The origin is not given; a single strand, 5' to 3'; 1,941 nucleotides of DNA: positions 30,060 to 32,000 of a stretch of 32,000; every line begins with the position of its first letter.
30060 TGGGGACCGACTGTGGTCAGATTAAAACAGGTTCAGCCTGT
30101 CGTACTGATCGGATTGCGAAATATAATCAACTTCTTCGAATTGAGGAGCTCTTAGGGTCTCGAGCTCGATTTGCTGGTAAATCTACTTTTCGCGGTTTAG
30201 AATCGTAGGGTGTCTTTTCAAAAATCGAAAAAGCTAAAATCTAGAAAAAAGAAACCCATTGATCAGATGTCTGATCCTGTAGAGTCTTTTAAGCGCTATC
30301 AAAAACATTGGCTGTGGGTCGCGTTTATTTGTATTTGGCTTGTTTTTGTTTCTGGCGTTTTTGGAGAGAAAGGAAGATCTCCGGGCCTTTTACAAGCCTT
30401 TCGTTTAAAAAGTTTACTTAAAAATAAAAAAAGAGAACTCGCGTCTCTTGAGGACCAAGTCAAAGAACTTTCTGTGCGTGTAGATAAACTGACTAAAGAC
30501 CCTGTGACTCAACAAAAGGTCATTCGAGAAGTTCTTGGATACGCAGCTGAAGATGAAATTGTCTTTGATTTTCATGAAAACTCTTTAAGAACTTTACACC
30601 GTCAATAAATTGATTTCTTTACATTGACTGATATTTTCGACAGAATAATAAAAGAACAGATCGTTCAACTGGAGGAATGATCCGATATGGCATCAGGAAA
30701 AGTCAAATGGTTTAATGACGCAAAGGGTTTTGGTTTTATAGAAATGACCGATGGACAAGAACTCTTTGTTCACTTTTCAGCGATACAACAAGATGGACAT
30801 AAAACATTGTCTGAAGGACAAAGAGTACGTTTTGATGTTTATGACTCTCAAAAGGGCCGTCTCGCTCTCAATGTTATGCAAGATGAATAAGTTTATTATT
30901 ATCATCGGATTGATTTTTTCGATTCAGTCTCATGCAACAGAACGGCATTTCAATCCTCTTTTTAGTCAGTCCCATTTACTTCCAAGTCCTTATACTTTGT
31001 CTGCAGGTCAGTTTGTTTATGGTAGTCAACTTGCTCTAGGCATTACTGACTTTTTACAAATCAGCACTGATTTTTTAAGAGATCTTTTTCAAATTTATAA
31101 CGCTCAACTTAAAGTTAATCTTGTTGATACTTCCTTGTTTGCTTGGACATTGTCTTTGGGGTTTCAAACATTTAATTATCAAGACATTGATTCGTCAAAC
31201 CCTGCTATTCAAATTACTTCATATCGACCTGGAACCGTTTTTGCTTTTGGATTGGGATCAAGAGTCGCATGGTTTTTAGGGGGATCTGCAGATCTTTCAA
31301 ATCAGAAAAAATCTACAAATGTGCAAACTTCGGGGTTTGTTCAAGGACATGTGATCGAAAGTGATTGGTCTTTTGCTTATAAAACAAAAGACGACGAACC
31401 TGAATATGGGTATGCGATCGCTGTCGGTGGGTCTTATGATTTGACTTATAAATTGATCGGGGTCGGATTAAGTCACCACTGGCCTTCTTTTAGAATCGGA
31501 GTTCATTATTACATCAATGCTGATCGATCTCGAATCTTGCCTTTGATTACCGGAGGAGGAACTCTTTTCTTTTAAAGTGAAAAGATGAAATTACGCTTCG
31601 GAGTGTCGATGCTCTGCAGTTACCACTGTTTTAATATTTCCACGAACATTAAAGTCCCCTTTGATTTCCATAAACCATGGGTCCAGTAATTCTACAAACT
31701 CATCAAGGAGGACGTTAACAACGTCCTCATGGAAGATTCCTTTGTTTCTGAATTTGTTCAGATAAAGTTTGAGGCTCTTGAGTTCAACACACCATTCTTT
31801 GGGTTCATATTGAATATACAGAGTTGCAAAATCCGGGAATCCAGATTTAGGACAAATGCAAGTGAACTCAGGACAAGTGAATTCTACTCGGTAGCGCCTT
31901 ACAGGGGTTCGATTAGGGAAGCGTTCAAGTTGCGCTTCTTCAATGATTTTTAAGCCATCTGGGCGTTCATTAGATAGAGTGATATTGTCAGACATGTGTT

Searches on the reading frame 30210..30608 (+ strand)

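Call 94: search_protein_families(library=pfam, proteins=[window:30210-30608:+], max_evalue=0.01)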
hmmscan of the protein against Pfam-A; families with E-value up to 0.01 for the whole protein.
window:30210-30608:+ (132 aa): 1 family
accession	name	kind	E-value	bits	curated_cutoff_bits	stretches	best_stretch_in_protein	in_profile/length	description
PF04977.20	DivIC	-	2.5e-08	34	28.9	1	59-123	15-79/80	Septum formation initiator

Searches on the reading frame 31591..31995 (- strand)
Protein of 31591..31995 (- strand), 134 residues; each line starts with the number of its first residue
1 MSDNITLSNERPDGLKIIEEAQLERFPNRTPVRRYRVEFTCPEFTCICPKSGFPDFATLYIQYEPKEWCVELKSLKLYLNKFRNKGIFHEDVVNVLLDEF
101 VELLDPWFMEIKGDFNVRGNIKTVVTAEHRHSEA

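Call 94: search_protein_families(library=pfam, proteins=[window:31591-31995:-], max_evalue=0.01)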
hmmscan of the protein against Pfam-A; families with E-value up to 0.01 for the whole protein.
window:31591-31995:- (134 aa): 2 families
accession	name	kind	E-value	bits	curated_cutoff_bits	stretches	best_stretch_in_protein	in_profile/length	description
PF14489.11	QueF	-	3.4e-33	114.1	27.3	1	54-132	1-79/81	QueF-like protein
PF14819.11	QueF_N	-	0.0077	17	25.6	0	52-96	49-94/111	Nitrile reductase, 7-cyano-7-deazaguanine-reductase N-term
